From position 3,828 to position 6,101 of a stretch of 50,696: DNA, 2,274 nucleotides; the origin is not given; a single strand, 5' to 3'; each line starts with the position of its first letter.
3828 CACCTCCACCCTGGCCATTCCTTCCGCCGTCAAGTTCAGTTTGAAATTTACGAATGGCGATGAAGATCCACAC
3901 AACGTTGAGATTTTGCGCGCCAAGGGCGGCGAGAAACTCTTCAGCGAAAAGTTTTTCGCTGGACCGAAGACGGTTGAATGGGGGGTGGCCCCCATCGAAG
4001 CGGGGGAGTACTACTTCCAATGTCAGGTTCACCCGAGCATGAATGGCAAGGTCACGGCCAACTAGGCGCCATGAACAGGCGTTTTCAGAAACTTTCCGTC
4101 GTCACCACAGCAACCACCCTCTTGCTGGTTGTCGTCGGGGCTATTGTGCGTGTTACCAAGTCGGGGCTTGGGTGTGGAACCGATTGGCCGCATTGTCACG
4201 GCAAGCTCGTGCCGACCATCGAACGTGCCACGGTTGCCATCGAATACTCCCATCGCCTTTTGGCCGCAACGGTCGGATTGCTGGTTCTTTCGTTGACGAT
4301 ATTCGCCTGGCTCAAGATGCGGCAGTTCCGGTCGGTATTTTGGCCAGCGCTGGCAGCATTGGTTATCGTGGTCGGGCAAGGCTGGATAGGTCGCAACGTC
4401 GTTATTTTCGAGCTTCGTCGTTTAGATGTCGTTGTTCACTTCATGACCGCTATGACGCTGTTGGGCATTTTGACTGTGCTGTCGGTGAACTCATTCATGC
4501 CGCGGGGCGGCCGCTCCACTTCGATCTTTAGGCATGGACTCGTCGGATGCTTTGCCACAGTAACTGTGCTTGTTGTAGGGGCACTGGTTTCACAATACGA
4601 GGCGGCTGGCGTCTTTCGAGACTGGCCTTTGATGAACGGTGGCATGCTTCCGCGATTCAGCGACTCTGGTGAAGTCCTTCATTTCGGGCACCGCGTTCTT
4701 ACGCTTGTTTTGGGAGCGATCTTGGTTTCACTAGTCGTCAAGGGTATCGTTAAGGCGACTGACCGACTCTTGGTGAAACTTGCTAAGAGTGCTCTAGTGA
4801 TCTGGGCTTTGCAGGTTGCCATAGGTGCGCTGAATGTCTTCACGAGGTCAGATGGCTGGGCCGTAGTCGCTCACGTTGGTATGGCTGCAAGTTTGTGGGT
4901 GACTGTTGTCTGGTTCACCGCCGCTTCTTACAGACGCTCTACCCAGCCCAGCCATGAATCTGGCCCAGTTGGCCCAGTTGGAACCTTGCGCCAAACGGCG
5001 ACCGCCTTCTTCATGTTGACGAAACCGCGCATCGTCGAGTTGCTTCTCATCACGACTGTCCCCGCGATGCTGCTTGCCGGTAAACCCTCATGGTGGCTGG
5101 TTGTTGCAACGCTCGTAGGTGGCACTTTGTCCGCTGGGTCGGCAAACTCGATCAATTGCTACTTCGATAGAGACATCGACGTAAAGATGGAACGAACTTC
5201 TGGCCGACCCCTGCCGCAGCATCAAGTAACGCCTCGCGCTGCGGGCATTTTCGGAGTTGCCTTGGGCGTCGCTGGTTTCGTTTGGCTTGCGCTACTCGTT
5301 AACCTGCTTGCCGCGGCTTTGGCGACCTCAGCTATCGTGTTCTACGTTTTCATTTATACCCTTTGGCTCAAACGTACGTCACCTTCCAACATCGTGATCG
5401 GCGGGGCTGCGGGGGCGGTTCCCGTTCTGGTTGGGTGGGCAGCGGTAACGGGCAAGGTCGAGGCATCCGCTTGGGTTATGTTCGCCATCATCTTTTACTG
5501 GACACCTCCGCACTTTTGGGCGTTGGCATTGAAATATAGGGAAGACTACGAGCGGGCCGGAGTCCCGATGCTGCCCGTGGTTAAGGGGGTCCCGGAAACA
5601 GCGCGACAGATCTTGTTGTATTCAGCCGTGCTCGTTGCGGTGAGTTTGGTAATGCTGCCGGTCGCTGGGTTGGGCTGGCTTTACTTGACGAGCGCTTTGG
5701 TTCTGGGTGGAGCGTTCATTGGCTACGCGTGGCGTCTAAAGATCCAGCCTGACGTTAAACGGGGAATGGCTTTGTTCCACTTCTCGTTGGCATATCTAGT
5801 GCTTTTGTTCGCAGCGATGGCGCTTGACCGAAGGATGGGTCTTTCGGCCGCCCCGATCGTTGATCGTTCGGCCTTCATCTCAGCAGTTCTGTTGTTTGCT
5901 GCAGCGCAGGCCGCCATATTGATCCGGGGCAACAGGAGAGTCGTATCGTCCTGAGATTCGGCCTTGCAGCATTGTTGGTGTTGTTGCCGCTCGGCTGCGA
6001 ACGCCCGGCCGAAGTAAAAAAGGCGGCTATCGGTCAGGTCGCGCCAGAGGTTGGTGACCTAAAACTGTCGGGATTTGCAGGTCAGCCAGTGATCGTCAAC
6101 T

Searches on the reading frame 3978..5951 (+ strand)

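Call 97: search_protein_families(library=pfam, proteins=[window:3978-5951:+], max_evalue=0.00001)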
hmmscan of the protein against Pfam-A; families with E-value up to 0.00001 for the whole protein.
window:3978-5951:+ (658 aa): 2 families
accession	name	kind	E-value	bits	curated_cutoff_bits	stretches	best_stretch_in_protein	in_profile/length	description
PF01040.23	UbiA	-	6.7e-70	235.7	34.2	1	356-602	1-245/250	UbiA prenyltransferase family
PF02628.20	COX15-CtaA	-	6.4e-38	131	29.9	1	39-311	3-322/322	Cytochrome oxidase assembly protein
